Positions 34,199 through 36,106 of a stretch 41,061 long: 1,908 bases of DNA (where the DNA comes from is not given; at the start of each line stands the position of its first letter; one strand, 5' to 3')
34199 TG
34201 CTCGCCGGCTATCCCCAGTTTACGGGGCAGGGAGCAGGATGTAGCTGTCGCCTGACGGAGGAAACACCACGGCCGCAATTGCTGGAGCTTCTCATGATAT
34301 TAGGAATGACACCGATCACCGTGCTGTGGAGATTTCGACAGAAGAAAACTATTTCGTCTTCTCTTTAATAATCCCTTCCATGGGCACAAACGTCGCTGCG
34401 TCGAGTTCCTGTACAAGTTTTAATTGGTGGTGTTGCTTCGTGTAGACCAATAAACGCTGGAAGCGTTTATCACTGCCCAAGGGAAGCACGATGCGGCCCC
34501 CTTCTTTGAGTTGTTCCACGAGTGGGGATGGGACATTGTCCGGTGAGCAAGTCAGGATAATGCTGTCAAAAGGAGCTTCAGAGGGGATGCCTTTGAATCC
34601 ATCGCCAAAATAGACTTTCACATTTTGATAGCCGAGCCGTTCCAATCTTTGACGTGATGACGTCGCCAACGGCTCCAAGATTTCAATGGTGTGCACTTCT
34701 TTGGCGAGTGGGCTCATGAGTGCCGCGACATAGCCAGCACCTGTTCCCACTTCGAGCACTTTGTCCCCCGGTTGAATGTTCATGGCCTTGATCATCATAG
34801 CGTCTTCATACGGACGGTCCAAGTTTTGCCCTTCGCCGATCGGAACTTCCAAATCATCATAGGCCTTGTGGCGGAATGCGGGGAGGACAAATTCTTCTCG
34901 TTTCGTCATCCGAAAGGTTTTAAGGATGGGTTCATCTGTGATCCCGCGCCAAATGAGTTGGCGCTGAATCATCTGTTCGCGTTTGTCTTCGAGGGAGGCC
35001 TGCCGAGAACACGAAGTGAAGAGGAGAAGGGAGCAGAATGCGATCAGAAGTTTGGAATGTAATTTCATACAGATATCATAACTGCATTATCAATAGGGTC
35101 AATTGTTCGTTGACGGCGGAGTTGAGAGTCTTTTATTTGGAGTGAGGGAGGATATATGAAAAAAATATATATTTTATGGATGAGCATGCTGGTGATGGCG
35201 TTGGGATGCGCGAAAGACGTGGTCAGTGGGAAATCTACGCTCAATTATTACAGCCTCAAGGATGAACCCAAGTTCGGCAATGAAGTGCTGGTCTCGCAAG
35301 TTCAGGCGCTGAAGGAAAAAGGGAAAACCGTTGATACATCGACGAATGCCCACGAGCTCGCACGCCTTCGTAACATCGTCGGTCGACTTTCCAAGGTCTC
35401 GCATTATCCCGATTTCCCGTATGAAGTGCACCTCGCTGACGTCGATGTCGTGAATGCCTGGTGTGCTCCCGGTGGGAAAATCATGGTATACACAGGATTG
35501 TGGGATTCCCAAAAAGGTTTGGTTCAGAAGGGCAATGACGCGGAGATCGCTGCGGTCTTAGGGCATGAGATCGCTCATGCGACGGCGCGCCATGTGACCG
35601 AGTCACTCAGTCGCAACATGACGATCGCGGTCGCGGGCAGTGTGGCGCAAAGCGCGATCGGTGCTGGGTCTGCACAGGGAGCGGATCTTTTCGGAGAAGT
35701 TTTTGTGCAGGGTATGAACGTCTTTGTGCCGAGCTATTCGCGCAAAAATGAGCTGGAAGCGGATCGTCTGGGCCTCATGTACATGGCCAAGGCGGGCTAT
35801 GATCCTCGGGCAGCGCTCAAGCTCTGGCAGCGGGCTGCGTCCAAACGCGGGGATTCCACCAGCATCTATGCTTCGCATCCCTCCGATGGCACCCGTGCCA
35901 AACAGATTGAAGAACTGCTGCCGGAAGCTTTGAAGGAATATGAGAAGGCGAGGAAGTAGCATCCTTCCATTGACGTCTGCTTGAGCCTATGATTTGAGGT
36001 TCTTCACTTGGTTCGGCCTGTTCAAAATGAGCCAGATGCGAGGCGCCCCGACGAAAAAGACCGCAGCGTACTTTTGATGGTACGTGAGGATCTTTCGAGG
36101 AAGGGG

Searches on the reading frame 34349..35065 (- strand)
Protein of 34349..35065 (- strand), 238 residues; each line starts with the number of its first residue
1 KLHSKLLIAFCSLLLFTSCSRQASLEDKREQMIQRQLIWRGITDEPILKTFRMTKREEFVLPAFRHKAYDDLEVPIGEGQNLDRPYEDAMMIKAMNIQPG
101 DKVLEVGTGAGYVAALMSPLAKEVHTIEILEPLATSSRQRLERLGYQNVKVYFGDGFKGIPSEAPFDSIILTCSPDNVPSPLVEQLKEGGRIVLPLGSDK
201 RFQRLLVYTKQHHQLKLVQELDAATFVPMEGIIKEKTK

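Call 47: search_protein_families(library=pfam, proteins=[window:34349-35065:-], max_evalue=0.0001)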
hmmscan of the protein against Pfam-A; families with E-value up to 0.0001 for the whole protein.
window:34349-35065:- (238 aa): 4 families
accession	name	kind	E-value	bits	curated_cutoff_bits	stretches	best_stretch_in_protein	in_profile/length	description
PF01135.25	PCMT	-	1.1e-49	169.6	20.3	1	30-230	4-206/210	Protein-L-isoaspartate(D-aspartate) O-methyltransferase (PCMT)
PF13847.12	Methyltransf_31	-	2.5e-08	34.2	27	1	98-181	2-90/145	Methyltransferase domain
PF00398.26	RrnaAD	-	3.1e-08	33.5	24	1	92-188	23-121/263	Ribosomal RNA adenine dimethylase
PF13649.12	Methyltransf_25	-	4.3e-05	24.5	27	1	103-181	1-80/97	Methyltransferase domain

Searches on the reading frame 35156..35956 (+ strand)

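Call 47: search_protein_families(library=pfam, proteins=[window:35156-35956:+], max_evalue=0.0001)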
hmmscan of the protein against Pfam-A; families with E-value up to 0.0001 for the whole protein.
window:35156-35956:+ (267 aa): 1 family
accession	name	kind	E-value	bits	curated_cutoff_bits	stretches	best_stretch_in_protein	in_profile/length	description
PF01435.24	Peptidase_M48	-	8.7e-36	123.9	20.3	1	68-253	4-184/186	Peptidase family M48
